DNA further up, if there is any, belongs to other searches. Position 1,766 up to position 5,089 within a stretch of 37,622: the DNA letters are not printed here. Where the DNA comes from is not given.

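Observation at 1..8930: DarTG toxin-antitoxin wired into a DUF1156 methylase / PD-(D/E)xK / DUF499 ATPase operon: candidate composite defence system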

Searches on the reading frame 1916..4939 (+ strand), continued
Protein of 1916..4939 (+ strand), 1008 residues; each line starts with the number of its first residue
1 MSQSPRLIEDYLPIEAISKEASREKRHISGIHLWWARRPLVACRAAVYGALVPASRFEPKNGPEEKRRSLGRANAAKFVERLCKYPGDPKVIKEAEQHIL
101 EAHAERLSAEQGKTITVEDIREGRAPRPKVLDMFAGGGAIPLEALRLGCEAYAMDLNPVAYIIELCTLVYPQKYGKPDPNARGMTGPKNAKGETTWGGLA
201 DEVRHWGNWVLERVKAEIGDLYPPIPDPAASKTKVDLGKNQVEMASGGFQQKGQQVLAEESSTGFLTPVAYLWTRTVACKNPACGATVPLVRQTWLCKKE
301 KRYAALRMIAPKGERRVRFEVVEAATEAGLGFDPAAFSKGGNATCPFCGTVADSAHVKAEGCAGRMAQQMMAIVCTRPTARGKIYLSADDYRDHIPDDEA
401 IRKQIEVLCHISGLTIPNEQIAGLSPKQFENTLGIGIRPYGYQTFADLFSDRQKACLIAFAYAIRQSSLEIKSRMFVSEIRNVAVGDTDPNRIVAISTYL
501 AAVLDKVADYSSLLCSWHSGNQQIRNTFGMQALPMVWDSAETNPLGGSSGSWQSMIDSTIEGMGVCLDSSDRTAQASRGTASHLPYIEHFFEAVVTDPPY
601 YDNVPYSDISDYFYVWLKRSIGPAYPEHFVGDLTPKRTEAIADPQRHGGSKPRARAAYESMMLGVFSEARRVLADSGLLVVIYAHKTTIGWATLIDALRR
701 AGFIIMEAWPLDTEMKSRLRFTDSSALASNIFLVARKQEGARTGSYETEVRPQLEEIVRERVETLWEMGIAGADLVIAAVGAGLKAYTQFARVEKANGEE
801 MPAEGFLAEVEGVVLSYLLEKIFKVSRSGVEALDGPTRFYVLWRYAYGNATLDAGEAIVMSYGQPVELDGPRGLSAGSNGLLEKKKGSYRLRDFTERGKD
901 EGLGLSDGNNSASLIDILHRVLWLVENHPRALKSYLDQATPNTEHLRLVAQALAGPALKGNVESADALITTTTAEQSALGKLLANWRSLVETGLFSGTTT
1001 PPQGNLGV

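Call 44: find_encoding_contigs(protein=P0003, flank=8000, max_places=2)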
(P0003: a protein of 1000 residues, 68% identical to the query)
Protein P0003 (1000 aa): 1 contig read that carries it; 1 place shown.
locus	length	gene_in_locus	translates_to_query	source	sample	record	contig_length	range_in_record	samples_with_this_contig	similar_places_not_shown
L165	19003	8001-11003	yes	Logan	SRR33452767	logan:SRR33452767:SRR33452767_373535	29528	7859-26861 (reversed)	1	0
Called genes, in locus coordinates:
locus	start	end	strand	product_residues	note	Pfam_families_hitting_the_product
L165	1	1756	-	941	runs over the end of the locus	PF22548:AEP-TOTE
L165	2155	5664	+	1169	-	PF00176:SNF2-rel_dom, PF00270:DEAD (faint), PF04851:ResIII, PF00271:Helicase_C, PF13020:NOV_C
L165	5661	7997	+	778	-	PF04326:SLFN_AlbA_2, PF00931:NB-ARC (weak)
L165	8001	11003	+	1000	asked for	PF06634:DUF1156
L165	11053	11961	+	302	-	-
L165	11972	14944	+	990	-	PF04465:DUF499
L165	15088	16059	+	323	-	PF13401:AAA_22 (faint), PF00004:AAA, PF07728:AAA_5 (faint)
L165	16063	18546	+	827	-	PF00082:Peptidase_S8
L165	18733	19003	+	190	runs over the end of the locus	-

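Call 50: search_protein_families(library=padloc, proteins=[L159:2166-5687:+, L087:8095-9399:+, L087:9348-10001:+, L131:8281-10008:+, L153:1926-3188:+, L133:6740-7801:+, L135:4634-5422:+, L144:9090-10001:+, L164:860-1858:+, L165:11053-11958:+], max_evalue=0.001)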
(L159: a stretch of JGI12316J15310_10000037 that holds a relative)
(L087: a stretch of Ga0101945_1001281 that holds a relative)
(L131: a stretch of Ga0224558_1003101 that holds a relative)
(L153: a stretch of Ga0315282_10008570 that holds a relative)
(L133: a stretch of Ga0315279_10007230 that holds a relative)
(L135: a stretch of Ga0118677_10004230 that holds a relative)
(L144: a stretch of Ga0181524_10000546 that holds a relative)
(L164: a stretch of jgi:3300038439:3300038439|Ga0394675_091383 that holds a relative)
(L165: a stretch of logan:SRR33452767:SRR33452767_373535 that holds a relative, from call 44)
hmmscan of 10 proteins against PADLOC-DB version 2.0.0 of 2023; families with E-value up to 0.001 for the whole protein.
L159:2166-5687:+ (1174 aa): 53 families (the best 25 are shown)
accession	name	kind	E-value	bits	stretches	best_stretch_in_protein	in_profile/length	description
PDLC00659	HmaA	-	2.7e-195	649.4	1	26-1143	22-1148/1176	SNF2 helicase / DEAD-box helicase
PDLC02620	DrmD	-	3e-130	434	1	106-996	97-952/1060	DrmD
PDLC02500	BrxHI|BrxHII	-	4.3e-106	354.5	1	55-720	36-679/933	BrxHI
PDLC02504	BrxHI|BrxHII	-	7.3e-93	310.2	1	74-771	75-738/971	BrxHII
PDLC02621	DrmD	-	7.7e-91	303.8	1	104-992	117-991/1040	DrmD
PDLC02572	DrmA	-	1.9e-60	202.9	1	77-663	85-677/1043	DrmA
PDLC02619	DrmD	-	8.9e-60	200.8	2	104-544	28-443/872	DrmD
PDLC02632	DrmD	-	2.2e-54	183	1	77-624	90-642/662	DrmD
PDLC02633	DrmD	-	8.8e-53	177.4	1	104-659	121-683/839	DrmD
PDLC02623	DrmD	-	2.6e-50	169.1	2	344-666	401-676/1040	DrmD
PDLC02634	DrmD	-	1.4e-44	150.2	1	97-649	80-619/900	DrmD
PDLC02843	DpdE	-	1.1e-38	130.8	2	98-298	148-318/1091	DpdE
PDLC02840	DpdE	-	4.9e-36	122.4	2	105-298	156-323/1091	DpdE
PDLC02853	DpdE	-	1.1e-33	114.3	2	90-406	77-403/985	DpdE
PDLC02624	DrmD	-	6.3e-32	108.8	1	147-650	2-510/652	DrmD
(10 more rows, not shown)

L087:8095-9399:+ (435 aa): 101 families (the best 25 are shown)
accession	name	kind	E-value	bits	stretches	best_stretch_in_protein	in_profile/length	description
PDLC04182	HEC-01A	-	3.3e-44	149.5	1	23-434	14-400/406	-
PDLC04184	HEC-01A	-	4.6e-37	126.1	1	13-389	2-394/464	-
PDLC04178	HEC-01A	-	2.8e-33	113.6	2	204-413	147-359/399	-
PDLC04183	HEC-01A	-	1.1e-31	108.3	2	258-435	218-399/402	-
PDLC02980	AriA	-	2e-30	104.8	2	241-386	186-303/304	-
PDLC04135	mad3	-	1.4e-29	101.8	1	13-434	2-374/374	mads_3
PDLC04175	HEC-01A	-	3.5e-29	100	2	259-435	182-359/363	-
PDLC04179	HEC-01A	-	7.3e-28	95.9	2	236-405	252-424/459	-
PDLC04176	HEC-01A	-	3e-27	93.9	2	259-408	191-342/371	-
PDLC04144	HEC-01B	-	1.5e-24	84.8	2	203-432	157-387/395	-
PDLC04177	HEC-01A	-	4.6e-23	79.9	1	258-435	214-389/393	-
PDLC04391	PDC-M07A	-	3.1e-21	73.9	1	20-406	9-373/412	-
PDLC04541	PDC-M25A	-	1.2e-20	72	2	239-386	168-310/380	-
PDLC04180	HEC-01A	-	1.4e-20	71.9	2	270-407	198-344/382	-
PDLC02335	AbiLi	-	5.1e-20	69.8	1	30-411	74-263/326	AbiLi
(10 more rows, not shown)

L087:9348-10001:+ (218 aa): 2 families
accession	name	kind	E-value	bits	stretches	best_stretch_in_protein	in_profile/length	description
PDLC04136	mad4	-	2.2e-05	23.3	1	20-125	6-109/110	mads_4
PDLC04209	HEC-01B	-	6.5e-05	20.9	1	103-204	101-201/219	-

L131:8281-10008:+ (576 aa): 125 families (the best 25 are shown)
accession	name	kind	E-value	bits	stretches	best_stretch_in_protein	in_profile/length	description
PDLC03878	NsnB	-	3.1e-21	74.5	2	214-324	171-281/345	-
PDLC02980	AriA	-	9.1e-20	69.8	2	228-324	220-303/304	-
PDLC02981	AriAB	-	1.2e-19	68.5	1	224-473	276-528/694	-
PDLC02979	AriA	-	1e-18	66.3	2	228-323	273-372/373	-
PDLC04180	HEC-01A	-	1.2e-16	58.9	2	238-337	232-336/382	-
PDLC00271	PtuA1|PtuA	-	2e-16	58.6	2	279-338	279-336/421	AAA ATPase domain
PDLC00278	PtuA1|PtuA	-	1.1e-15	55.9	2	2-64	3-58/436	AAA ATPase domain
PDLC04135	mad3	-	3.1e-15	54.6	2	277-326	282-329/374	mads_3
PDLC00070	GajA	-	3.6e-14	50.3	2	277-341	289-354/596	AAA ATPase domain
PDLC02335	AbiLi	-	2.4e-13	47.8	1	1-332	49-248/326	AbiLi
PDLC00075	GajA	-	5e-13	46.4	1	255-336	244-322/536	AAA ATPase domain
PDLC00098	GajA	-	1.1e-12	45.5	2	1-43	2-45/534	AAA ATPase domain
PDLC00069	GajA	-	1.6e-12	44.7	2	280-335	336-392/687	AAA ATPase domain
PDLC02358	Old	-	2e-12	44.7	2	278-341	284-346/578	Old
PDLC00096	GajA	-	2.6e-12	44.3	1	275-397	285-414/630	AAA ATPase domain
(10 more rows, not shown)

L153:1926-3188:+ (421 aa): 0 families

L133:6740-7801:+ (354 aa): 0 families

L135:4634-5422:+ (263 aa): 0 families

L144:9090-10001:+ (304 aa): 0 families

L164:860-1858:+ (333 aa): 0 families

L165:11053-11958:+ (302 aa): 1 family
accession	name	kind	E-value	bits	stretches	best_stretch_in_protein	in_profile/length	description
PDLC02411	Aga_Helical-REase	-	0.00072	16.8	0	183-238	292-346/378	Class II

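Call 52: search_protein_families(library=pfam, proteins=[L159:2166-5687:+, L164:249-830:+, L164:860-1858:+, L164:1861-2286:+, L165:11053-11958:+, L165:5661-7994:+], max_evalue=0.01)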
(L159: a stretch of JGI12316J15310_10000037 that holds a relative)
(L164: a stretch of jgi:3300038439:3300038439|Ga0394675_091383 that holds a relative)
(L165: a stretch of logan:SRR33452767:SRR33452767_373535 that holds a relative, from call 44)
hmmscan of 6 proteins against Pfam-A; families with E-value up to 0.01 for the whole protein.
L159:2166-5687:+ (1174 aa): 7 families
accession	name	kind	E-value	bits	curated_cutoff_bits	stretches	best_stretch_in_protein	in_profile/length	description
PF00271.37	Helicase_C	-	1.5e-25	90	23.5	1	510-608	11-110/110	Helicase conserved C-terminal domain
PF13020.12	NOV_C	-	9.8e-16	58.1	22.1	1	1039-1131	2-86/91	Protein NO VEIN, C-terminal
PF00176.29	SNF2-rel_dom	-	4.9e-15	55.8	24.9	1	127-370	18-260/290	SNF2-related domain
PF04851.21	ResIII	-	1.7e-14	54.5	22.5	1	111-278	6-163/164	Type III restriction enzyme, res subunit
PF00270.35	DEAD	-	4.9e-10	39.8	26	1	128-278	16-161/167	DEAD/DEAH box helicase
PF09848.15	SLFN-g3_helicase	-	0.0002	21.2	24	1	134-246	9-94/354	Schlafen group 3, DNA/RNA helicase domain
PF05127.21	NAT10_TcmA_helicase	-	0.00041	20.7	22.7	1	133-237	4-101/176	RNA cytidine acetyltransferase NAT10/TcmA, helicase domain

L164:249-830:+ (194 aa): 1 family
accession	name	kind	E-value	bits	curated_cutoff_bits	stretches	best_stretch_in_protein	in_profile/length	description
PF08708.16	PriCT_1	-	0.0064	16.5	21.1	0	139-168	30-59/67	Primase C terminal 1 (PriCT-1)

L164:860-1858:+ (333 aa): 0 families

L164:1861-2286:+ (142 aa): 1 family
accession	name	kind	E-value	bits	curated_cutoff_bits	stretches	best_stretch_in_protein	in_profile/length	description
PF01850.27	PIN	-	5.1e-10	40.4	23.6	1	4-122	1-114/120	PIN domain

L165:11053-11958:+ (302 aa): 1 family
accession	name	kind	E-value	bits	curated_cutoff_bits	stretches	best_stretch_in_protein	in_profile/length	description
PF18742.7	DpnII-MboI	-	5.1e-05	23.3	27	1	148-263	28-145/150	REase_DpnII-MboI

L165:5661-7994:+ (778 aa): 7 families
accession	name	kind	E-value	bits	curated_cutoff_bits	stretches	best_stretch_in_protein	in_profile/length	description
PF04326.19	SLFN_AlbA_2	-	2.8e-10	41.2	25.3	1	29-168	1-117/118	Schlafen, AlbA_2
PF00931.28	NB-ARC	-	1.4e-08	34.8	23.5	1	226-421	8-199/248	NB-ARC domain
PF13428.12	TPR_14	-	2.1e-05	25.2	23.5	0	588-622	8-42/44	Tetratricopeptide repeat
PF13191.12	AAA_16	-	0.0015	19.5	32.6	1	215-269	1-63/167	AAA ATPase domain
PF14561.12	TPR_20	-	0.0034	18.1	25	0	665-717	2-54/90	Tetratricopeptide repeat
PF13401.12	AAA_22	-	0.0036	18.1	27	0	239-356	8-115/130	AAA domain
PF20703.3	nSTAND1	-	0.0051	16.9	27.1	0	216-339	16-127/379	Novel STAND NTPase 1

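Call 70: search_protein_families(library=padloc, proteins=[L005:8104-9444:+, L005:9413-9982:+, L101:1467-2945:+, L113:6702-9995:+, L116:1073-2791:+, L106:7465-9261:+, L132:4993-6183:+, L165:5661-7994:+, L164:1861-2286:+, L164:249-830:+], max_evalue=0.00001)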
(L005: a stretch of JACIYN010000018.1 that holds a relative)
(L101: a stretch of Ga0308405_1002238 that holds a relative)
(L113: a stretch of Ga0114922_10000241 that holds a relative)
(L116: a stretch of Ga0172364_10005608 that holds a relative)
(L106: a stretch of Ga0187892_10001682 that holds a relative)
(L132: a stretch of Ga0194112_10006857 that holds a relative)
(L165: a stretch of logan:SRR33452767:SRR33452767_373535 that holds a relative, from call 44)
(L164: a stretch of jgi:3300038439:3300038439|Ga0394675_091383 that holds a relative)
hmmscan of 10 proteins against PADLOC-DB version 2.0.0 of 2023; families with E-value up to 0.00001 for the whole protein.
L005:8104-9444:+ (447 aa): 1 family
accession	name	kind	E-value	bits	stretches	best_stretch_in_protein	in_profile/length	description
PDLC02374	dGTPase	-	7.5e-09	33.4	1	27-129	48-123/395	-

L005:9413-9982:+ (190 aa): 2 families
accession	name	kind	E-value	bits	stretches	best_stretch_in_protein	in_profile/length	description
PDLC02990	DarG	-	5.5e-12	43.8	1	13-178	162-325/329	-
PDLC04505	PDC-M19A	-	6.8e-08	30.3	1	19-120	8-103/294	-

L101:1467-2945:+ (493 aa): 0 families

L113:6702-9995:+ (1098 aa): 3 families
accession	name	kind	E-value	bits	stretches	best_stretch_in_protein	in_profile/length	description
PDLC00407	ThsA1|ThsA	-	1.2e-19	68.3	1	170-406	12-232/478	STALD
PDLC00409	ThsA1|ThsA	-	4.7e-16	56.9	1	171-386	14-213/242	STALD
PDLC03856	LmuA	-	1.4e-15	55.4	1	173-432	10-266/433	-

L116:1073-2791:+ (573 aa): 2 families
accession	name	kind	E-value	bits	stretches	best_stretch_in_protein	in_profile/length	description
PDLC02357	AbiU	-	1.7e-42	144.3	1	64-550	80-535/537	AbiU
PDLC02207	MzaE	-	1.6e-13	48.1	1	205-347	220-375/598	-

L106:7465-9261:+ (599 aa): 3 families
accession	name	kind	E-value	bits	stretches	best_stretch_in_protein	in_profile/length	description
PDLC02402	Aga_SIR2-PNTD1-PNTD2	-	9.5e-17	58.4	1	276-406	368-490/876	Class I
PDLC02394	pAgo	-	2.3e-14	50.1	1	225-464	177-432/1121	-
PDLC02418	Aga_SIR2-Kinase-PNTD1-PNTD2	-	8.5e-13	45.4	1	221-402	166-364/756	Class I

L132:4993-6183:+ (397 aa): 32 families (the best 25 are shown)
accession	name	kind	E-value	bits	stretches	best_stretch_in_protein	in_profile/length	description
PDLC04807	PDC-S02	-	3.1e-138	458.8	1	11-383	9-346/351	-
PDLC04810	PDC-S02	-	1.9e-92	308.2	1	10-378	5-346/355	-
PDLC04803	PDC-S02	-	1.8e-90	301.2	1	81-381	5-263/269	-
PDLC04795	PDC-S02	-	4.5e-87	290.5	1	11-380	19-348/357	-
PDLC04831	PDC-S02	-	2.9e-82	274.9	1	9-369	4-334/346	-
PDLC04822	PDC-S02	-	3.8e-81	270.9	1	15-338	9-288/294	-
PDLC04820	PDC-S02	-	2e-77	258.5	2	147-382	123-326/332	-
PDLC04827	PDC-S02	-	6.3e-71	236.7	1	12-274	6-231/234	-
PDLC04813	PDC-S02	-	1e-50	170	1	220-378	6-164/175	-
PDLC04812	PDC-S02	-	5.7e-44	147.7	1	14-193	6-148/151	-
PDLC01464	PD_DExK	-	4.1e-42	141.5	1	150-295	1-126/126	"CAS-I,CAS-II,CAS-III,CAS-IV,CAS-V,CAS-VI; associated"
PDLC04817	PDC-S02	-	1.7e-41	140.7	3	17-101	9-92/286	-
PDLC04802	PDC-S02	-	2e-41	139.9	2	15-191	8-153/171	-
PDLC04826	PDC-S02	-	1.2e-34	117.9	1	11-261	6-216/222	-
PDLC04797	PDC-S02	-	2.7e-33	112.7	1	16-110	5-98/126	-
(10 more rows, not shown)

L165:5661-7994:+ (778 aa): 0 families

L164:1861-2286:+ (142 aa): 0 families

L164:249-830:+ (194 aa): 1 family
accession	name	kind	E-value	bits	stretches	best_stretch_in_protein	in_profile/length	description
PDLC02990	DarG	-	1.9e-15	55.1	1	3-171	168-326/329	-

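Call 71: search_protein_families(library=ncbifam, proteins=[window:1916-4939:+], max_evalue=0.001)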
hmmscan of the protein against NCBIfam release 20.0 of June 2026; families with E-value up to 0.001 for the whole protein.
window:1916-4939:+ (1008 aa): 2 families
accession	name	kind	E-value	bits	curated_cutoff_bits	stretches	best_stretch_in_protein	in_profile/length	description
NF042963.1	DUF1156_antiphage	equivalog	1.6e-53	182.2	1000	3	500-797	493-771/960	anti-phage-associated DUF1156 domain-containing protein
TIGR01177.1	TIGR01177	hypoth_equivalog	0.00034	20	316.55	0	575-602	233-260/330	TIGR01177 family methyltransferase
